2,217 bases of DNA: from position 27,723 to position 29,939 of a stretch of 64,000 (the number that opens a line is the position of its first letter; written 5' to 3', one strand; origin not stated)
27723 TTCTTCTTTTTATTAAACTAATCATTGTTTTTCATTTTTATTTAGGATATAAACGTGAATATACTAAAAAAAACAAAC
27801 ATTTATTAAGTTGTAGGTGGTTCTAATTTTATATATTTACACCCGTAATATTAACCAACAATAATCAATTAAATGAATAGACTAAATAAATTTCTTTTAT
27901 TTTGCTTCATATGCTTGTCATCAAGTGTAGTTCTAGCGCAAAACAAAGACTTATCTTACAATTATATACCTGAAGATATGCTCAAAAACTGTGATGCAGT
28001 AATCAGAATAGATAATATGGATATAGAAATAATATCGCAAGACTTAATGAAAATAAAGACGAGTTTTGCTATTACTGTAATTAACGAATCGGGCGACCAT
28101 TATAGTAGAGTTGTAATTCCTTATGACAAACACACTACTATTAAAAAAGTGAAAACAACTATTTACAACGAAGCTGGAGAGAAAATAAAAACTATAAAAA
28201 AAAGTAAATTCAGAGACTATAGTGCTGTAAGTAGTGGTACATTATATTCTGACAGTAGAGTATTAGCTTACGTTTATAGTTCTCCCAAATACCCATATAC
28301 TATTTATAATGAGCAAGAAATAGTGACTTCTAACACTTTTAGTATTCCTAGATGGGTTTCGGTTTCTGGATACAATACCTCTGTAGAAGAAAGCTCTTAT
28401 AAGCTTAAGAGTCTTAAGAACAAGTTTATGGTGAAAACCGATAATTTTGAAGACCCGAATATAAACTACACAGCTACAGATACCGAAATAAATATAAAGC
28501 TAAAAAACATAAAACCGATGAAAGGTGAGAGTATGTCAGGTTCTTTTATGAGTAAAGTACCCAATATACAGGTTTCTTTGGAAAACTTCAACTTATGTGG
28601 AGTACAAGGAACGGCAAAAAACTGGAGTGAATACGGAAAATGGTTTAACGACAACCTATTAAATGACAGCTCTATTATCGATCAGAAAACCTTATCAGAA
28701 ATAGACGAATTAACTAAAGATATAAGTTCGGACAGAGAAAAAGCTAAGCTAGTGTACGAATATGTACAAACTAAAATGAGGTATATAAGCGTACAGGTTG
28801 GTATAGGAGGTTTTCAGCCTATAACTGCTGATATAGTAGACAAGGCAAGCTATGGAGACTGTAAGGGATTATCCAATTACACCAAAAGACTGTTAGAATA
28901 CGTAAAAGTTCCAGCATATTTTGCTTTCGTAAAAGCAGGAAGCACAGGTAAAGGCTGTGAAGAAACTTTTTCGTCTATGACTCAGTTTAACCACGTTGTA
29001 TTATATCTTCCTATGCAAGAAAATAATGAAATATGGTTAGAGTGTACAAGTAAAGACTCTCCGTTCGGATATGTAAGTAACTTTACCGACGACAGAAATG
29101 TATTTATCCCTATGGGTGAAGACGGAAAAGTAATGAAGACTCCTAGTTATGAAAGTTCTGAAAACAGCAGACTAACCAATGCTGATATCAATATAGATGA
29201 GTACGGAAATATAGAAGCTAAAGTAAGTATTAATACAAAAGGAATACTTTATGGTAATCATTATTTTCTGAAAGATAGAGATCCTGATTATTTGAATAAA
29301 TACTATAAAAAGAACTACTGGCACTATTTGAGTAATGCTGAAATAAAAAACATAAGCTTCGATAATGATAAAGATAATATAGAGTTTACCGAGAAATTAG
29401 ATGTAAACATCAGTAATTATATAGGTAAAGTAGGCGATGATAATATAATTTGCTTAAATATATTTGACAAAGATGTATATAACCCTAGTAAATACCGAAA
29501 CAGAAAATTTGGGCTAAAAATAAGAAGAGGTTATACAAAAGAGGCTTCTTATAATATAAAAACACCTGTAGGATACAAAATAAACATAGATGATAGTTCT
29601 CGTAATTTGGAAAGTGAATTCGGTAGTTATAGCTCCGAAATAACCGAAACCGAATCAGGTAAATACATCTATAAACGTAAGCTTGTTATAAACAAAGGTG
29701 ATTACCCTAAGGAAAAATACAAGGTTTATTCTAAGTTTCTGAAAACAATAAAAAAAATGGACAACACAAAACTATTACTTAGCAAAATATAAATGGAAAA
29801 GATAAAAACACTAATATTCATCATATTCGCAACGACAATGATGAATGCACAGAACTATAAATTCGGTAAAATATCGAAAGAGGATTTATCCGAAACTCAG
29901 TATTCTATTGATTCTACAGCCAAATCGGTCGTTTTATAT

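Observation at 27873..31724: Translationally coupled pair of DUF3857/transglutaminase-like proteins: one with intact Cys-His-Asp core, the paralog a predicted pseudo-enzyme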

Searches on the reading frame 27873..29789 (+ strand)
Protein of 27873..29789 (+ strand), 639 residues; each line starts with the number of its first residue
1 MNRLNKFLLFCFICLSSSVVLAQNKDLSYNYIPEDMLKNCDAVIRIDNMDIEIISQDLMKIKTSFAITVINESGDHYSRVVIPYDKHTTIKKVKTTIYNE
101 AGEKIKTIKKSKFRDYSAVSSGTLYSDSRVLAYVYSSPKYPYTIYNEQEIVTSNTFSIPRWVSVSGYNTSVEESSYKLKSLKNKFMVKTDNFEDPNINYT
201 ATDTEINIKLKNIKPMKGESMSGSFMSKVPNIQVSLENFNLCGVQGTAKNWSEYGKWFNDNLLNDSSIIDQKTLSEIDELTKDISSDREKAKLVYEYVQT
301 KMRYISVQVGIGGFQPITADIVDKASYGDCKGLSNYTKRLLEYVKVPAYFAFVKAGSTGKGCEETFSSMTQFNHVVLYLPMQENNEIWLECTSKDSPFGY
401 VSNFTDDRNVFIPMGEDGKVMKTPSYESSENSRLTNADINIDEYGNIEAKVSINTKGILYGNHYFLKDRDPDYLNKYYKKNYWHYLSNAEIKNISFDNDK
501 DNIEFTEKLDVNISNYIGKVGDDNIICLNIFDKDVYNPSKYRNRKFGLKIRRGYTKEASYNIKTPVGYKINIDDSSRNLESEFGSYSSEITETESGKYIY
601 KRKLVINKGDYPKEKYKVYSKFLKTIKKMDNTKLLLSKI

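Call 6: search_protein_families(library=pfam, proteins=[window:27873-29789:+], max_evalue=1)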
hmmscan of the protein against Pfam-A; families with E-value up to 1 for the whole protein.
window:27873-29789:+ (639 aa): 3 families
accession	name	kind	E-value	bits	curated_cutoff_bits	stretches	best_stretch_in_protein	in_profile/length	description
PF12969.12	DUF3857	-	2e-13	51.2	24.6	1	61-216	7-169/170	Domain of Unknown Function with PDB structure (DUF3857)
PF12970.12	DUF3858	-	0.0002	21.9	27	1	544-635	25-115/116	Domain of Unknown Function with PDB structure (DUF3858)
PF15886.11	CBM39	-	0.015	15.5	25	1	566-610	28-71/107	Carbohydrate binding domain (family 32)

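Call 8: search_solved_structures(query=window:27873-29789:+, max_evalue=1, show_alignments=2)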
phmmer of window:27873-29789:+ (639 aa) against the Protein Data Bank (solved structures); distinct sequences matched with E-value up to 1: 0.

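Call 11: search_protein_families(library=ncbifam, proteins=[window:27873-29789:+], max_evalue=1)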
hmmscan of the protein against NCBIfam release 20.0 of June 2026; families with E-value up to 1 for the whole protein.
window:27873-29789:+ (639 aa): 0 families

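Call 12: find_homologous_proteins(query=window:27873-29789:+, max_evalue=0.00001)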
Query window:27873-29789:+ (639 aa): 945 proteins with E <= 0.00001 among 8000 candidates; the best 120 are listed.
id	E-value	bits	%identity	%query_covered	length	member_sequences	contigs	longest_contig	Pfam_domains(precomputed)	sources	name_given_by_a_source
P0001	0.0e+0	1425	100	100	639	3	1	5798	PF12969.13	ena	-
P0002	2.1e-159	550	42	98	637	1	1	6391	PF12970.13,PF12969.13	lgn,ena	-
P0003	2.5e-158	547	42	100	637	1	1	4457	PF12969.13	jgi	-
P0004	3.3e-157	543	41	99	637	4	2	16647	PF12969.13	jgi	-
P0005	1.5e-155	537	42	97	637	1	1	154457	PF12969.13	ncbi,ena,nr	ncbi:MAG: DUF3857 domain-containing protein [Flavobacteriaceae bacterium]|nr:DUF3857 domain-containi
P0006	1.7e-153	531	42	99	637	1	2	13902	PF12969.13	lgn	-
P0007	1.6e-149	518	41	98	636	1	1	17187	PF12970.13,PF12969.13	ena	-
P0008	2.0e-146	507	40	100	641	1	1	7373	PF12969.13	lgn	-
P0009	2.1e-146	507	42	97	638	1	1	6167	PF12969.13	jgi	-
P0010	2.4e-146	507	40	99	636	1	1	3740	PF12969.13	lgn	-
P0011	2.0e-145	504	40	97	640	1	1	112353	PF12969.13,PF01841.26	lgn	-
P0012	2.4e-145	504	39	99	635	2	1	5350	PF12970.13,PF12969.13,PF01841.26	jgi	-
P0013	3.4e-145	503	39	100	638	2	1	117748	PF12970.13,PF12969.13,PF01841.26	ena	-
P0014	5.1e-144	499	41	99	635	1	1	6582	PF12969.13,PF01841.26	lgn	-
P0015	5.8e-144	499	40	96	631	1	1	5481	PF12969.13,PF01841.26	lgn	-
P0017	6.5e-144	499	39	99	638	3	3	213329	PF12969.13,PF01841.26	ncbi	-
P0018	9.4e-144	498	40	99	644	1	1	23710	PF12969.13,PF01841.26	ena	-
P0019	1.5e-143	498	38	95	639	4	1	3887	PF12970.13,PF12969.13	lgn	-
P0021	3.2e-143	497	40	99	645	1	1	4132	PF12969.13,PF01841.26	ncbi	-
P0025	7.3e-142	492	42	97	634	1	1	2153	PF12970.13,PF12969.13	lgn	-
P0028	1.6e-141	491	41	99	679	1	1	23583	PF12970.13,PF12969.13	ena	-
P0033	3.6e-140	487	39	99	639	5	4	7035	PF12969.13,PF01841.26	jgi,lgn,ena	-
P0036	7.7e-140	486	37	98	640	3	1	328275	PF12969.13,PF01841.26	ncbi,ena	-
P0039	1.0e-139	485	39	99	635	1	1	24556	PF12970.13,PF12969.13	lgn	-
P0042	2.6e-139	484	39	99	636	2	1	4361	PF12970.13,PF12969.13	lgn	-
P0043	3.1e-139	484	39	100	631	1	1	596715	PF12969.13,PF01841.26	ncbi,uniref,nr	ncbi:DUF3857 domain-containing protein [Muricauda sp. CAU 1633]|uniref:DUF3857 domain-containing pro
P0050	2.4e-138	481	40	99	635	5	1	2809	PF12969.13,PF01841.26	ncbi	-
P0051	3.8e-138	480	40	99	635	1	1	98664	PF12969.13,PF01841.26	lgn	-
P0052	4.0e-138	480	39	99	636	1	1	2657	PF12969.13,PF01841.26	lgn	-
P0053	5.6e-138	479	40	99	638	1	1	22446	PF12969.13,PF01841.26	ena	-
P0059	1.5e-137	478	40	99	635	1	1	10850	PF12970.13,PF12969.13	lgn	-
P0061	2.6e-137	477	41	99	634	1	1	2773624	PF12970.13,PF12969.13,PF01841.26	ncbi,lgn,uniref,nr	ncbi:transglutaminase-like putative cysteine protease [Saonia flava]|uniref:Transglutaminase-like pu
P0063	4.2e-137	477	40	99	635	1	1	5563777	PF12970.13,PF12969.13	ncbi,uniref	ncbi:DUF3857 domain-containing protein [Kordia sp.]|uniref:DUF3857 domain-containing protein n=1 Tax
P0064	4.4e-137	476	40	99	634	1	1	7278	PF12970.13,PF12969.13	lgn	-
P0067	8.3e-137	476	40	99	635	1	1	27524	PF12970.13,PF12969.13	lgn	-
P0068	1.0e-136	475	38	99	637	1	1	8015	PF12969.13,PF01841.26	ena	-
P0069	1.7e-136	474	40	99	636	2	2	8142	PF12969.13,PF01841.26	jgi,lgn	jgi:hypothetical protein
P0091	7.8e-135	469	40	99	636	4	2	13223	PF12970.13,PF12969.13,PF01841.26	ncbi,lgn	-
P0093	9.0e-135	469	39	99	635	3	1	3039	PF12970.13,PF12969.13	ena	-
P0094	9.5e-135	469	40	99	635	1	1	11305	PF12969.13,PF01841.26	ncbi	ncbi:MAG: DUF3857 domain-containing protein [Bacteroidota bacterium]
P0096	1.2e-134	468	39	100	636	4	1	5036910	PF12970.13,PF12969.13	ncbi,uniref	ncbi:Transglutaminase-like superfamily protein [Tenacibaculum sp. 190524A02b]|uniref:DUF3857 domain-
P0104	2.3e-134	467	38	100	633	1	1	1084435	PF12970.13,PF12969.13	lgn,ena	-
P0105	2.8e-134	467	38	100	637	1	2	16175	PF12969.13,PF01841.26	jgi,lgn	jgi:transglutaminase-like putative cysteine protease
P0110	4.0e-134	467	39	95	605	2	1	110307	PF12969.13,PF01841.26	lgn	-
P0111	4.3e-134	467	39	97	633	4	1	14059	PF12970.13,PF12969.13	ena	-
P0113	5.7e-134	466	39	99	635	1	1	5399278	PF12970.13,PF12969.13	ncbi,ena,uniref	ncbi:DUF3857 domain-containing protein [Kordia sp.]|uniref:DUF3857 domain-containing protein n=1 Tax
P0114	6.7e-134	466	39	99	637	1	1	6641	PF12970.13,PF12969.13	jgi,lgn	jgi:hypothetical protein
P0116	7.4e-134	466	39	99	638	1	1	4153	PF12969.13,PF01841.26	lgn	-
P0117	7.6e-134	466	40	98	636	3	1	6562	PF12970.13,PF12969.13,PF01841.26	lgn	-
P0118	8.3e-134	466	38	99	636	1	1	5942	PF12969.13,PF01841.26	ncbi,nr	ncbi:DUF3857 domain-containing protein [Algibacter sp.]|nr:DUF3857 domain-containing protein [Algiba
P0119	8.3e-134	466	37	99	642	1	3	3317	PF12969.13,PF01841.26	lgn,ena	-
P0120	8.6e-134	466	40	95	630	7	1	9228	PF12970.13,PF12969.13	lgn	-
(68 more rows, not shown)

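Call 22: search_solved_structures(query=A1, max_evalue=1, show_alignments=2)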
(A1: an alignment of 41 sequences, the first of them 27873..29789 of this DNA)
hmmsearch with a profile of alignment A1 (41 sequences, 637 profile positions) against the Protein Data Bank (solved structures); distinct sequences matched with E-value up to 1: 3.
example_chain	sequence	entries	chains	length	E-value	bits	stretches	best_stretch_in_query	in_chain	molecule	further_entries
3kd4_A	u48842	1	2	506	0.0086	18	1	553-630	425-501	Putative protease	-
4hpw_A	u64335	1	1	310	0.15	13.8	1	236-314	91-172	Tyrosine--tRNA ligase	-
4hk4_A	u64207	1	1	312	0.16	13.8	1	236-314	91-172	Tyrosine--tRNA ligase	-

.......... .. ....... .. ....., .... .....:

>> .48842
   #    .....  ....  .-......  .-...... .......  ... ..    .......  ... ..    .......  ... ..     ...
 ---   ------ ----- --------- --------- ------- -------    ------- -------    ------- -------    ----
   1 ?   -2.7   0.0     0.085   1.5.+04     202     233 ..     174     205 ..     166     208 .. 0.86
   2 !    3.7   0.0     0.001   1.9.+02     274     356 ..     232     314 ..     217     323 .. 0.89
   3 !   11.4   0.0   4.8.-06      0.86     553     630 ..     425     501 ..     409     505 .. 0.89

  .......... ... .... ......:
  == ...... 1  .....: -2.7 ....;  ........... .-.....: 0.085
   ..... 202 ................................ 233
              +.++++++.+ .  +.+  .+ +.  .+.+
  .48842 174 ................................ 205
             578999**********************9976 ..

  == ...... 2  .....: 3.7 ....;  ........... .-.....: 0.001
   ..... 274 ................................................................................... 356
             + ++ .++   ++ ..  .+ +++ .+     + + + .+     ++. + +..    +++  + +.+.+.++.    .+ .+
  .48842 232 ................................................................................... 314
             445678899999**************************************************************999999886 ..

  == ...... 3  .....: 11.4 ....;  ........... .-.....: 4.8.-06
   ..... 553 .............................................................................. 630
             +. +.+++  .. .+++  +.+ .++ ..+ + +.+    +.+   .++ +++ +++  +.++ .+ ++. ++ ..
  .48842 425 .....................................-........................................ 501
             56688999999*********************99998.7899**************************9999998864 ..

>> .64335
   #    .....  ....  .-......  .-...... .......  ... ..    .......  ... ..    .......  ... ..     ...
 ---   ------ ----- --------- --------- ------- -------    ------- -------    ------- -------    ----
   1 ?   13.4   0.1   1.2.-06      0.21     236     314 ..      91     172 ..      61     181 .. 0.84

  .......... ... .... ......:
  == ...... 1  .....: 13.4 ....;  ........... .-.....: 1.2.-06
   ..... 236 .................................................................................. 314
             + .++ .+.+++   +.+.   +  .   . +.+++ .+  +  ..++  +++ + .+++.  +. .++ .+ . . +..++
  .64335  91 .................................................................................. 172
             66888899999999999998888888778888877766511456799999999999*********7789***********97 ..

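Call 25: find_related_loci(query=A1, collection=genome_contigs, flank=6000)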
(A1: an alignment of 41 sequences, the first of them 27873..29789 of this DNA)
Query A1 (639 aa) in genome_contigs; peptide patterns used: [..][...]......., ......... (x = any residue, [..] = any of these).
600 stretches matched a pattern (row limit reached: there are more); 596 encode a relative of the query (tblastn E <= 1e-3); the best 80 are kept; 80 distinct loci.
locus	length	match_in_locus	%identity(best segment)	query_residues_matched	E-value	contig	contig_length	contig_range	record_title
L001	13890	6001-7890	42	9-636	7e-154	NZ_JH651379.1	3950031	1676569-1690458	Galbibacter orientalis DSM 19592 Joomascaffold_1, whole genome shotgun sequence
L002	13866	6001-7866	41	17-638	2e-149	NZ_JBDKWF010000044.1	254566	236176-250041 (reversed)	Pseudotenacibaculum sp. MALMAid0570 k141_49, whole genome shotgun sequence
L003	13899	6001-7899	38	8-638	4e-149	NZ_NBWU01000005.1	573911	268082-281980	Sediminicola luteus strain HQA918 contig5, whole genome shotgun sequence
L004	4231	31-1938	39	3-638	1e-152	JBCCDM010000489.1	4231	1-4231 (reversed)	MAG: Cyanobacteria bacterium P01_A01_bin.84 k141_406568_length_4231_cov_29.7083, whole genome shotgun sequence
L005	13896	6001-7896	40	9-638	1e-148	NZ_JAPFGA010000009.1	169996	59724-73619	Galbibacter sp. EGI 63066 spades_K_25_97_9, whole genome shotgun sequence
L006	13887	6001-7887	39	8-638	7e-148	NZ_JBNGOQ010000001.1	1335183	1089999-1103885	Spongiimicrobium sp. 2-473A-2-J NODE_1_length_1335183_cov_237.584541, whole genome shotgun sequence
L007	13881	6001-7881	40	6-636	4e-146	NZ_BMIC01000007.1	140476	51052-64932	Aquaticitalea lipolytica strain CGMCC 1.15295 sequence07, whole genome shotgun sequence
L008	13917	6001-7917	40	1-638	1e-145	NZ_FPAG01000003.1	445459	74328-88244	Zhouia amylolytica strain CGMCC 1.6114, whole genome shotgun sequence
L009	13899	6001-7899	39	2-638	1e-145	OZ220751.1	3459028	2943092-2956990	MAG: uncultured Allomuricauda sp. isolate c4ee9e33-ed4c-4824-ad75-49ddbc269399 genome assembly, chromosome: 1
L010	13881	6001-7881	40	8-639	9e-146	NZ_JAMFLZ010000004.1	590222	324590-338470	Jejuia spongiicola strain 2012CJ34-3 4, whole genome shotgun sequence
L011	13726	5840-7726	39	8-638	1e-145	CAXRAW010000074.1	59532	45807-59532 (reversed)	MAG: Flavobacteriaceae bacterium isolate YZ09aD_1.48 genome assembly, contig: k141_26911, whole genome shotgun sequence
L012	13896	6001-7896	41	6-636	5e-145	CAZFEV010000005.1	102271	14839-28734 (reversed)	MAG TPA_asm: uncultured Flavobacteriaceae bacterium isolate SRP342821_co1_175 genome assembly, contig: NODE_127_length_1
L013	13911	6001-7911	37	2-638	8e-145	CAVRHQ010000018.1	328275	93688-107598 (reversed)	MAG: uncultured Flavobacteriaceae bacterium isolate MFD05684.bin.2.69 genome assembly, contig: contig_71983, whole genom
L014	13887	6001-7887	39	9-637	1e-144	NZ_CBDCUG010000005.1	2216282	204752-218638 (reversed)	MAG: Flagellimonas sp. isolate d1a24897-fe12-4b20-9327-821c248ed19c contig_5, whole genome shotgun sequence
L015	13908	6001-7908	39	10-639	2e-144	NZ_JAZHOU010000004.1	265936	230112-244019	Winogradskyella poriferorum strain JCM 12885 NODE_4_length_265936_cov_153.103194, whole genome shotgun sequence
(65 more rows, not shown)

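Call 37: predict_structure(alignment_id=A1)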
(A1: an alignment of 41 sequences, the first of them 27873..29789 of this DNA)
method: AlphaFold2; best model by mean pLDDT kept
length: 639 residues; sequences in the alignment: 41
mean_pLDDT: 90.1   pTM: 0.84
mean pLDDT of the five models: 90.1, 89.6, 89.6, 89.4, 89.0
residues with pLDDT >= 90: 428; 70-90: 187; 50-70: 22; < 50: 2
segments of 3 or more residues with pLDDT < 50: none
pLDDT, mean of each block of 10 residues (from residue 1): 80 81 84 93 96 96 97 92 92 96 94 84 66 90 97 92 90 96 91 88 95 93 89 93 91 92 88 96 93 94 73 82 88 93 95 78 87 90 81 80 81 91 82 96 94 93 89 91 88 93 94 91 89 88 92 93 94 91 97 94 95 96 95 90
secondary structure, 60 per line:
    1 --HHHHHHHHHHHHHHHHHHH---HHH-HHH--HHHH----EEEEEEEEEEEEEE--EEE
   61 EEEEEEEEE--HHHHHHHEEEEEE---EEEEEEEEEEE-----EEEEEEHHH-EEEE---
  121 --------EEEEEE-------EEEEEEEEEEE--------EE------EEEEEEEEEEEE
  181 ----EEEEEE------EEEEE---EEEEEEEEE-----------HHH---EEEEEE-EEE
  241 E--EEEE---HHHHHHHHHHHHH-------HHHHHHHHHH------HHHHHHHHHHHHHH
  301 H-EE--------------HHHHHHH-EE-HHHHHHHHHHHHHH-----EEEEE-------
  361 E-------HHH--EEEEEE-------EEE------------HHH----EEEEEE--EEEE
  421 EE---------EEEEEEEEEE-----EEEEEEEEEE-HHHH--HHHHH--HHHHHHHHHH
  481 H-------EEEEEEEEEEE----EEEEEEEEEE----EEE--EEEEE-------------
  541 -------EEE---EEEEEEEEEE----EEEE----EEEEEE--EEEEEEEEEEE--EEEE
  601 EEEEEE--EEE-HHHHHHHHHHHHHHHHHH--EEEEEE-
elements in order: H3-21 H34-37 E42-55 E58-69 H72-78 E79-84 E88-98 E104-109 E114-117 E129-134 E142-152 E169-180 E185-190 E197-201 E205-213 E231-236 E238-241 E244-247 H251-263 H271-280 H287-301 H319-325 H330-343 E349-353 E374-379 E387-389 E409-414 E417-422 E432-441 E447-456 H458-461 H464-468 H471-481 E489-499 E504-513 E518-520 E523-527 E548-550 E554-563 E568-571 E576-581 E584-594 E597-606 E609-611 H613-630 E633-638
